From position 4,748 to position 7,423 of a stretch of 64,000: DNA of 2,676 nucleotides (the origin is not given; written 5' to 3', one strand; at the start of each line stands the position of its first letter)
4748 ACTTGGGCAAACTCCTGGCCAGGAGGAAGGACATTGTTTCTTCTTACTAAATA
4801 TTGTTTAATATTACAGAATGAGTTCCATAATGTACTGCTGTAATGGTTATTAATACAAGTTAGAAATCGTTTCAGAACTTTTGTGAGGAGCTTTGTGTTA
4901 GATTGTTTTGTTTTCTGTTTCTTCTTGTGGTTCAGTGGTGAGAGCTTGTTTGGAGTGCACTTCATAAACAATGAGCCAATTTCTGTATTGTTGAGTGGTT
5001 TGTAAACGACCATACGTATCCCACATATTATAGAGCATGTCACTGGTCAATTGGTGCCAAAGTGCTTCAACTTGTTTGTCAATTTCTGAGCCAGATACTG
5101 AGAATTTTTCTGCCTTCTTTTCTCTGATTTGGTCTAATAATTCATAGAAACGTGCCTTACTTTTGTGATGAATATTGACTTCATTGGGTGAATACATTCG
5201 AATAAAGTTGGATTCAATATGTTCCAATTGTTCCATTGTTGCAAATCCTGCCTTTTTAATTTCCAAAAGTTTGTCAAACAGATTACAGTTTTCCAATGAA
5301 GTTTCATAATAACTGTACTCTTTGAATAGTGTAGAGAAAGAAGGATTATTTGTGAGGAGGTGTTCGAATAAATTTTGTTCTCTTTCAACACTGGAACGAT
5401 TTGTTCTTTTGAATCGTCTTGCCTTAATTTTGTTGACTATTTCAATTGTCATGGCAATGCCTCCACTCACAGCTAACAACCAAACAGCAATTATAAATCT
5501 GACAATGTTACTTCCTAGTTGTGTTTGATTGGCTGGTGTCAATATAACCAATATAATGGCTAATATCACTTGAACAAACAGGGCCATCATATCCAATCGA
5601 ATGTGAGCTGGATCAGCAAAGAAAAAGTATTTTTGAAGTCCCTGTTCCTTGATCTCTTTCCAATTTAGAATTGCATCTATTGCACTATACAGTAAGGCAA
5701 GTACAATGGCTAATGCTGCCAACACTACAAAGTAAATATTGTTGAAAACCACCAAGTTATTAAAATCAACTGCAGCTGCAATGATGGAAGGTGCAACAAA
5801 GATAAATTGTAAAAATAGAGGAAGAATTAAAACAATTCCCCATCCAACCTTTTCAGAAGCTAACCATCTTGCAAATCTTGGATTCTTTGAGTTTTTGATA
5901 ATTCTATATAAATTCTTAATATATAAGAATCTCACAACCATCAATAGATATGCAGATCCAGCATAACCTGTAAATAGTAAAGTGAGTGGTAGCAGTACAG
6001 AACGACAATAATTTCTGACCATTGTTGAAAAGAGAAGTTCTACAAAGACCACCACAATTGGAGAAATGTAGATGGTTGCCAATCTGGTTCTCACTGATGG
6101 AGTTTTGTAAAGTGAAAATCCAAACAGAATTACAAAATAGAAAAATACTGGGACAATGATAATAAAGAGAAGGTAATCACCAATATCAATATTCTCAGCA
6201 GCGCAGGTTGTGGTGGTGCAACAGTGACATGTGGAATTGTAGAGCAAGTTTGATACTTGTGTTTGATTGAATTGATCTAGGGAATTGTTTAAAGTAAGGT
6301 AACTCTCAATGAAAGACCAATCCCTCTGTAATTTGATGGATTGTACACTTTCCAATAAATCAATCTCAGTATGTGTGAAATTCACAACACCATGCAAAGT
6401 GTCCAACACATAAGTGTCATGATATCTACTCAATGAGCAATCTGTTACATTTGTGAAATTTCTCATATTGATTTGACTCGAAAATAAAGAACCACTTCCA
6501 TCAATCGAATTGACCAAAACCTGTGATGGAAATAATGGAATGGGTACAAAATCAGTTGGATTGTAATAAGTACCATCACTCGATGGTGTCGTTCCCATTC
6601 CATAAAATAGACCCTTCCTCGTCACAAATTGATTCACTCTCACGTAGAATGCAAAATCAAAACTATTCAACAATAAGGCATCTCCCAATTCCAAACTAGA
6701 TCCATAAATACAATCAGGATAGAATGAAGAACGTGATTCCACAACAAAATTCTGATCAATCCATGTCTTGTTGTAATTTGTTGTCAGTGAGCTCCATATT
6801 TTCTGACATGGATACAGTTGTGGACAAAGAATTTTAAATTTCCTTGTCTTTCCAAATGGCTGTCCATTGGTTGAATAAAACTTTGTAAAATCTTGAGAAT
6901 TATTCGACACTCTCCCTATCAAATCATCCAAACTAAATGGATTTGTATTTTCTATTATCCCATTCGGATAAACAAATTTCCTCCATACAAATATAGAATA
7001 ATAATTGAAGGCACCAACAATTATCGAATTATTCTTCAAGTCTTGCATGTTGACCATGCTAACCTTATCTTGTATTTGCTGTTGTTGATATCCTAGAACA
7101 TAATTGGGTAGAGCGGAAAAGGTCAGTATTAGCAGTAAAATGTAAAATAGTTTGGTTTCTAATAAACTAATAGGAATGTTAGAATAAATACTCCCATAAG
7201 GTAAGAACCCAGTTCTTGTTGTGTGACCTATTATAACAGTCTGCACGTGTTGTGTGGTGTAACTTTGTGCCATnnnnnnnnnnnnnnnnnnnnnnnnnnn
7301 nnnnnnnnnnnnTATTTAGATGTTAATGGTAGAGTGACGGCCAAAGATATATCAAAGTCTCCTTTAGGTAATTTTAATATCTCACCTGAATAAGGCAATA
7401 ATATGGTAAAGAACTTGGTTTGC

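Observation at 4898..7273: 7TM receptor with a C-terminal RGS domain and a large Cys-containing ectodomain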

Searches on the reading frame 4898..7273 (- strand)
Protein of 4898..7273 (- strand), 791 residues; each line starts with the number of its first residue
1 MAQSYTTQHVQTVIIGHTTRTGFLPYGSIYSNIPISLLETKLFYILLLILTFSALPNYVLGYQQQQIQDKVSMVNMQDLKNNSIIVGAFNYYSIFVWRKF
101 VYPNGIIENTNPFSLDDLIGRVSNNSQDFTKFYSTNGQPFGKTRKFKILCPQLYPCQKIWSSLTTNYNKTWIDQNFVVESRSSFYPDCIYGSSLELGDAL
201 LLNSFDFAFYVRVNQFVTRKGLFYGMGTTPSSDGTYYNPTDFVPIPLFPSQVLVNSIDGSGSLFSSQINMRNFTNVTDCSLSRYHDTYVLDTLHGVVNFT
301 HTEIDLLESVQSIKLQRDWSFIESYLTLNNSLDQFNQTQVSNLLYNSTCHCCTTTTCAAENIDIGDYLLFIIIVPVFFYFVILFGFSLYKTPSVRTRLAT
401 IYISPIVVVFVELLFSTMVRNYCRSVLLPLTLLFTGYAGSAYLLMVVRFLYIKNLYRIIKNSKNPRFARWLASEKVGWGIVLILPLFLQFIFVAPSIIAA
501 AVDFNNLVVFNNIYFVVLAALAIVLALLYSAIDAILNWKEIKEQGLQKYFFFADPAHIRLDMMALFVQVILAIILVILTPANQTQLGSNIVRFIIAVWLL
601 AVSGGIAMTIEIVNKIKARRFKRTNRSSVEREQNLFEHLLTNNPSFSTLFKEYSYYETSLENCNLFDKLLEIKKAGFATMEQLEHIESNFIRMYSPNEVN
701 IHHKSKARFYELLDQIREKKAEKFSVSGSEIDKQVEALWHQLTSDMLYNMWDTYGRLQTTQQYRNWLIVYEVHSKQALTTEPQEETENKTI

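Call 3: search_protein_families(library=pfam, proteins=[window:4898-7273:-], max_evalue=1)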
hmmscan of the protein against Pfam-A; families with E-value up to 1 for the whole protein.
window:4898-7273:- (791 aa): 1 family
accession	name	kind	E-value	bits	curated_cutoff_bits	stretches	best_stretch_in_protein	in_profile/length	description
PF00615.24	RGS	-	0.00042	21.1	23.9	1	636-724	2-89/117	Regulator of G protein signaling domain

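Call 5: find_homologous_proteins(query=window:4898-7273:-, max_evalue=0.001)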
Query window:4898-7273:- (791 aa): 2 proteins with E <= 0.001 among 8000 candidates.
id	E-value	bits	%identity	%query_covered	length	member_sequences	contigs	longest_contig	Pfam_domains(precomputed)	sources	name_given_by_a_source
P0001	0.0e+0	1619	100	91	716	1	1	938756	-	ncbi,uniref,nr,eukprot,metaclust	ncbi:predicted protein [Naegleria gruberi]|uniref:Predicted protein n=1 Tax=Naegleria gruberi TaxID=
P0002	6.7e-225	767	49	91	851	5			-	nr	nr:unnamed protein product [Naegleria fowleri]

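Call 29: search_protein_representatives(alignment_id=A1)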
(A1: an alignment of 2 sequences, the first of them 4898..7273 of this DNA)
Query: 2 sequences, 878 profile positions. Proteins with E-value up to 0.001 (for the whole library): 150; up to 1e-10: 99; up to 1e-30: 52. The best 150 are listed.
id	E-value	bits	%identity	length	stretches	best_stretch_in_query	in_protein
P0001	0.0e+00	1502.1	-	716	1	143-878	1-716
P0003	1.5e-137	476.6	-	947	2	135-805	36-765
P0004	2.5e-83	297.1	-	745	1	271-856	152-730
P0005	4.7e-75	269.8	-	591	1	258-858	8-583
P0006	1.3e-72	261.7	-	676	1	301-865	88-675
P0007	2.6e-71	257.4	-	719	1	262-859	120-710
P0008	2.1e-67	244.5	-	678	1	304-865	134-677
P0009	1.2e-66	242.0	-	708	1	288-860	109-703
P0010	1.8e-64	234.8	-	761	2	301-862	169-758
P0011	1.2e-63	232.0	-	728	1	111-864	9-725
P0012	3.3e-63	230.6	-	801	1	398-865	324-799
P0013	1.1e-61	225.5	-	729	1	101-859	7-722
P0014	1.2e-59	218.8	-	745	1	307-865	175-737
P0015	4.8e-59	216.8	-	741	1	243-853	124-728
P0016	1.7e-58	215.0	-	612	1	302-865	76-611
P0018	3.6e-56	207.3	-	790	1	139-863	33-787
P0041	1.7e-36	142.2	-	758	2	429-852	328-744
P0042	9.6e-36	139.7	-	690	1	420-862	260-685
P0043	2.7e-35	138.2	-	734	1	450-864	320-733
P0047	2.4e-33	131.7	-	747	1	448-854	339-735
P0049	1.4e-32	129.2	-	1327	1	448-856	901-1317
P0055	7.6e-29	116.9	-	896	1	447-854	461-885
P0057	4.4e-28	114.4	-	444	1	110-548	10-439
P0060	8.1e-27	110.2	-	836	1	398-862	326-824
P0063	1.1e-25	106.4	-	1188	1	450-856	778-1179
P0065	6.1e-25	104.0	-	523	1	408-644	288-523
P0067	4.2e-24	101.2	-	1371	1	448-801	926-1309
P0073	4.4e-19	84.6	-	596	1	510-858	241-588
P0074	1.8e-18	82.6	-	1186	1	448-750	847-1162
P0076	1.2e-17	79.8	-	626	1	452-788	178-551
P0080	2.4e-16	75.5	-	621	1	460-860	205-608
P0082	9.3e-16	73.6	-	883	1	436-863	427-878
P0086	1.6e-13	66.2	-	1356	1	464-808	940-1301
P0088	1.9e-13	65.9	-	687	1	396-857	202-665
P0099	5.6e-11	57.8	-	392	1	506-841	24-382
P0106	1.4e-09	53.1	-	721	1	455-799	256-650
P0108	5.0e-09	51.3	-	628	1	507-851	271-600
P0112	1.4e-08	49.9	-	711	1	495-865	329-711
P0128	3.6e-06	41.8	-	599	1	597-832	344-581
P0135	2.6e-05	39.0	-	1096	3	552-757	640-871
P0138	3.1e-04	35.4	-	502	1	453-852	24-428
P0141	4.5e-04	34.9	-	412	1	477-806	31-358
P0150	8.0e-04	34.1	-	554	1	732-834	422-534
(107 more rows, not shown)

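Call 34: find_homologous_proteins(query=A5, max_evalue=0.001)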
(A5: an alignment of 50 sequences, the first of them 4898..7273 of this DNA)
Query A5 (50 sequences) (791 aa, profile of the alignment): 2 proteins with E <= 0.001 among 8000 candidates.
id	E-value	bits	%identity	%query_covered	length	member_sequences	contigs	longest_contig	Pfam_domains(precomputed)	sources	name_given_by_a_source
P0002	2.5e-187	643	49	91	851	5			-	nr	nr:unnamed protein product [Naegleria fowleri]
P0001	1.8e-185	637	100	91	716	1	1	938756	-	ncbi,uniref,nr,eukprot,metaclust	ncbi:predicted protein [Naegleria gruberi]|uniref:Predicted protein n=1 Tax=Naegleria gruberi TaxID=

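Call 36: list_cluster_members(proteins=[P0003, P0004, P0005, P0011, P0018, P0049, P0055, P0073, P0082, P0138])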
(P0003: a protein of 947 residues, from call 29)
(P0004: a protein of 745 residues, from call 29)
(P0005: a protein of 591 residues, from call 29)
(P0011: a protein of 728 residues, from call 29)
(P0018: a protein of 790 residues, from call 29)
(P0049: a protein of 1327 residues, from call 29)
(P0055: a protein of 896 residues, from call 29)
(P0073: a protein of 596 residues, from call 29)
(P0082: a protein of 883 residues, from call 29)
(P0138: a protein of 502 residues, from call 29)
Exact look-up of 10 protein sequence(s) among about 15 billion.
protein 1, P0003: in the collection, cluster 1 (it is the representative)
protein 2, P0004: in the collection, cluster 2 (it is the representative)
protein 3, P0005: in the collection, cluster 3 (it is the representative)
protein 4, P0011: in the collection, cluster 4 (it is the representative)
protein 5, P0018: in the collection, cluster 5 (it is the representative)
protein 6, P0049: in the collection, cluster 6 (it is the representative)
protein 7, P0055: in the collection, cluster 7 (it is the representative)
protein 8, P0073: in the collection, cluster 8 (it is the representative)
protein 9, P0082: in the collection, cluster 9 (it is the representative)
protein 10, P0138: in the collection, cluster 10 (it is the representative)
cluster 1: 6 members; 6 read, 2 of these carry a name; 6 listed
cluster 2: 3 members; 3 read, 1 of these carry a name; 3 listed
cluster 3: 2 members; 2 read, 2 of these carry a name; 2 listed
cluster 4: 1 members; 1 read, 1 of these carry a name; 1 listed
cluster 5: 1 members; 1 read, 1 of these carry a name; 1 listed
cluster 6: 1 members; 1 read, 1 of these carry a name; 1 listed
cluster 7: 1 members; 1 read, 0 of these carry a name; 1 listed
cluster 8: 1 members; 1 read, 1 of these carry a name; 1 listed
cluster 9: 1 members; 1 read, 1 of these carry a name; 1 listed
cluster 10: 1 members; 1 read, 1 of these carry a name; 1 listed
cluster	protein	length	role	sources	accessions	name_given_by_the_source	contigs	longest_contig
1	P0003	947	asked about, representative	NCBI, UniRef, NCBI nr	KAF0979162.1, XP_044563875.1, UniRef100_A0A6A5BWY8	hypothetical protein FDP41_001505 [Naegleria fowleri] | RGS domain-containing protein n=1 Tax=Naegleria fowleri TaxID=5763 RepID=A0A6A5BWY8_NAEFO | uncharacterized protein FDP41_001505 [Naegleria fowleri]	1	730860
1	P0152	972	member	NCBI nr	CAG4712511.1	unnamed protein product [Naegleria fowleri]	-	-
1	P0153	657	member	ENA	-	-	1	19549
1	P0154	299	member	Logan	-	-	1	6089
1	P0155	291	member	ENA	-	-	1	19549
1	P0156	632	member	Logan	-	-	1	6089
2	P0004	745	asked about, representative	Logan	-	-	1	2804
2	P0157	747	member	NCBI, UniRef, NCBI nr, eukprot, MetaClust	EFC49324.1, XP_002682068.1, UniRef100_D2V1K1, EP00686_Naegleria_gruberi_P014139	predicted protein [Naegleria gruberi] | Predicted protein n=1 Tax=Naegleria gruberi TaxID=5762 RepID=D2V1K1_NAEGR | uncharacterized protein NAEGRDRAFT_45907 [Naegleria gruberi]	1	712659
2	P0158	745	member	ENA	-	-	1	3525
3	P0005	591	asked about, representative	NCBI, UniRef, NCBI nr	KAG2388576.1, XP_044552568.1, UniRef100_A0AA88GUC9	hypothetical protein C9374_000015 [Naegleria lovaniensis] | RGS domain-containing protein n=1 Tax=Naegleria lovaniensis TaxID=51637 ... | uncharacterized protein C9374_000015 [Naegleria lovaniensis]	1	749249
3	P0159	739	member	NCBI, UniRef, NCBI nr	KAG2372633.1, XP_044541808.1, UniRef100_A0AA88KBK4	hypothetical protein C9374_013697 [Naegleria lovaniensis] | RGS domain-containing protein n=1 Tax=Naegleria lovaniensis TaxID=51637 ... | uncharacterized protein C9374_013697 [Naegleria lovaniensis]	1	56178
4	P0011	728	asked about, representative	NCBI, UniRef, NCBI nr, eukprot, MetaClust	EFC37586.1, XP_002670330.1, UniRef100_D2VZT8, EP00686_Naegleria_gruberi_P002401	predicted protein [Naegleria gruberi] | Predicted protein n=1 Tax=Naegleria gruberi TaxID=5762 RepID=D2VZT8_NAEGR | uncharacterized protein NAEGRDRAFT_74614 [Naegleria gruberi]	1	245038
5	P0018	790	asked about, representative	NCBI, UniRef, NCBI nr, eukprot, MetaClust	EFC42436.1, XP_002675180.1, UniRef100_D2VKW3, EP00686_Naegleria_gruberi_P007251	predicted protein [Naegleria gruberi] | Predicted protein n=1 Tax=Naegleria gruberi TaxID=5762 RepID=D2VKW3_NAEGR | uncharacterized protein NAEGRDRAFT_69573 [Naegleria gruberi]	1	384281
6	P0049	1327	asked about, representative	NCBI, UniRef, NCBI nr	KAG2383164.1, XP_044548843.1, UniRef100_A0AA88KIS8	hypothetical protein C9374_004501 [Naegleria lovaniensis] | RGS domain-containing protein n=1 Tax=Naegleria lovaniensis TaxID=51637 ... | uncharacterized protein C9374_004501 [Naegleria lovaniensis]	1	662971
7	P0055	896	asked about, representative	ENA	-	-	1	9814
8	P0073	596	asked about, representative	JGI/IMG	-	hypothetical protein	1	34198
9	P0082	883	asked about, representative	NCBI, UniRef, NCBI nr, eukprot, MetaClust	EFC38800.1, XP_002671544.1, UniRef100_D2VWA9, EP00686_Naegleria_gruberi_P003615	predicted protein [Naegleria gruberi] | Predicted protein n=1 Tax=Naegleria gruberi TaxID=5762 RepID=D2VWA9_NAEGR | uncharacterized protein NAEGRDRAFT_52771 [Naegleria gruberi]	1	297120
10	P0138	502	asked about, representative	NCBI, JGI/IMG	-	hypothetical protein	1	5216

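Call 37: search_protein_families(library=pfam, alignment_id=A5, max_evalue=0.01)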
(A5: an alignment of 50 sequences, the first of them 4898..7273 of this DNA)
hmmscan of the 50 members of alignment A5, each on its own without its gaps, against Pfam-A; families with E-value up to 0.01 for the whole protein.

A. member 1, window:4898-7273:- (791 aa): 1 family
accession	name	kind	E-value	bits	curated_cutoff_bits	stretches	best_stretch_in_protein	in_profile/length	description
PF00615.24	RGS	-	0.00042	21.1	23.9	1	636-724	2-89/117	Regulator of G protein signaling domain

B. families by the number of members that match (of 50 scanned): 5 families
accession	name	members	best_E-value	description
PF00615.24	RGS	36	1.9e-09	Regulator of G protein signaling domain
PF09084.16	NMT1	1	0.00014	NMT1/THI5 like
PF20206.4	Tra1_ring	1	0.0016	Tra1 HEAT repeat ring region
PF00646.38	F-box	1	0.0044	F-box domain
PF13493.11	DUF4118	1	0.0054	Domain of unknown function (DUF4118)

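Call 38: search_solved_structures(query=A5, max_evalue=0.01, show_alignments=2)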
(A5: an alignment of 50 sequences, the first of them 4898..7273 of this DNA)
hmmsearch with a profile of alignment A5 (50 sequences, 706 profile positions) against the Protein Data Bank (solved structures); distinct sequences matched with E-value up to 0.01: 35.
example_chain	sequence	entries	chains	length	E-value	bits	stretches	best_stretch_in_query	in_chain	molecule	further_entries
6am3_X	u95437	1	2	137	1.2e-08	37.3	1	560-637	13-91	Regulator of G-protein signaling 17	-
1zv4_X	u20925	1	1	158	1.9e-08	36.6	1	560-637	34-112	Regulator of G-protein signaling 17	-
2dlr_A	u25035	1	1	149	2.1e-07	33.2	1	560-690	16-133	Regulator of G-protein signaling 10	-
4igu_A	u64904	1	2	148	2.5e-07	32.9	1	561-640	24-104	CG5036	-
2bv1_A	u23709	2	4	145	4.4e-07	32.1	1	554-642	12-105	REGULATOR OF G-PROTEIN SIGNALLING 1 | Regulator of G-protein signaling 1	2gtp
2i59_A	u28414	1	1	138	4.6e-07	32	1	560-690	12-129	Regulator of G-protein signaling 10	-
2ihb_B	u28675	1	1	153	6.8e-07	31.5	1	558-690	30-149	Regulator of G-protein signalling 10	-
2crp_A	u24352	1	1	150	9.4e-07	31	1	558-635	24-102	Regulator of G-protein signaling 5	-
2dlv_A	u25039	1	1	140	1.5e-06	30.3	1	561-645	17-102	Regulator of G-protein signaling 18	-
2jm5_A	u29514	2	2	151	1.7e-06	30.1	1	561-645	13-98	Regulator of G-protein signaling 18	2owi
1cmz_A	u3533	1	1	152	3.6e-06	29.1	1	560-642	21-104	PROTEIN (GAIP (G-ALPHA INTERACTING) PROTEIN)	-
3c7k_B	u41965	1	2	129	5.8e-06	28.4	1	563-647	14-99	Regulator of G-protein signaling 16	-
3c7l_A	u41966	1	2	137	6.8e-06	28.1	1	563-647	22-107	Regulator of G-protein signaling 16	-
2ihd_A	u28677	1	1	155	1e-05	27.6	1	544-642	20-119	Regulator of G-protein signaling 8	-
5do9_B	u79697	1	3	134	1.1e-05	27.4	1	556-642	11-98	Regulator of G-protein signaling 8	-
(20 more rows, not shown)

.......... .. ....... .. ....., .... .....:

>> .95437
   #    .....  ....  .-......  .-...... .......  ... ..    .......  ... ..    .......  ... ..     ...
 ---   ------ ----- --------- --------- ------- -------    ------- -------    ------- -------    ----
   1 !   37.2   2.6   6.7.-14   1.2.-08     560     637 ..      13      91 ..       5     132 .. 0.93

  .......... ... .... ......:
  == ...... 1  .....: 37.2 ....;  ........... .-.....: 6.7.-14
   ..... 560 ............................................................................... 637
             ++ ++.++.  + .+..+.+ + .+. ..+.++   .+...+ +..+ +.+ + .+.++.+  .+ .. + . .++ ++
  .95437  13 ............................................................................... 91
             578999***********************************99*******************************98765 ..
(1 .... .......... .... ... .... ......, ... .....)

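Call 48: predict_structure(alignment_id=A5)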
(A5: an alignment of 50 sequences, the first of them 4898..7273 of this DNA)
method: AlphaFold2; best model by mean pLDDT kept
length: 791 residues; sequences in the alignment: 50
mean_pLDDT: 82.9   pTM: 0.79
mean pLDDT of the five models: 82.9, 81.3, 80.8, 80.7, 79.8
residues with pLDDT >= 90: 428; 70-90: 218; 50-70: 76; < 50: 69
segments of 3 or more residues with pLDDT < 50: 1-24, 26-35, 55-68, 227-233, 785-791
pLDDT, mean of each block of 10 residues (from residue 1): 33 33 36 46 68 47 42 91 93 94 80 91 84 53 84 93 96 94 87 90 95 76 50 71 95 77 60 75 92 89 95 94 79 84 89 82 86 96 96 93 95 90 91 94 93 92 94 95 95 92 87 85 88 92 94 92 89 84 77 93 95 90 71 89 95 94 94 90 94 92 92 87 75 80 92 91 92 79 46 37
secondary structure, 60 per line:
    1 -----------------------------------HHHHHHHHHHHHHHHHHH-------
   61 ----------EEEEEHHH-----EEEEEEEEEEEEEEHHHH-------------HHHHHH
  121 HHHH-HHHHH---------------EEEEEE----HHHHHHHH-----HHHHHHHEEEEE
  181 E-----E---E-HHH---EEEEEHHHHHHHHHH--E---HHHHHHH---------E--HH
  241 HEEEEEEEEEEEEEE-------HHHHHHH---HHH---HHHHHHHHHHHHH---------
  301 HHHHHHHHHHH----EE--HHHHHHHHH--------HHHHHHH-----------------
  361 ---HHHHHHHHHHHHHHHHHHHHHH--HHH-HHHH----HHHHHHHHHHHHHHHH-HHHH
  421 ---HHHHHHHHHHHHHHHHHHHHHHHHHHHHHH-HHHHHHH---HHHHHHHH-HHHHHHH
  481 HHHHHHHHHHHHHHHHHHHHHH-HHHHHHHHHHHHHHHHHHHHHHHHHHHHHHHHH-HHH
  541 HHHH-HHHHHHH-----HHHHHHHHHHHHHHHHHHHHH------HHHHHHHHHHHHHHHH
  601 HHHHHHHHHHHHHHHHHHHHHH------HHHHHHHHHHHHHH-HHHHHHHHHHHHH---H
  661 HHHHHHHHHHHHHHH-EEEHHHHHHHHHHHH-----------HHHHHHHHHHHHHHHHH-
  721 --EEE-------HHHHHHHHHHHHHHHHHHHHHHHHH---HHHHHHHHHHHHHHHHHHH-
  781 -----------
elements in order (helices of 4 or more, strands of 3 or more residues): H36-53 E71-75 E84-97 H98-101 H115-124 H126-130 E146-151 H156-163 H169-175 E176-181 E199-203 H204-213 H220-226 E242-255 H263-269 H279-291 H301-311 H320-328 H337-343 H364-385 H392-395 H400-415 H417-420 H424-453 H455-461 H465-472 H474-502 H504-536 H538-544 H546-552 H558-578 H585-622 H629-642 H644-656 H660-675 E677-679 H680-691 H703-719 E723-725 H733-757 H761-779
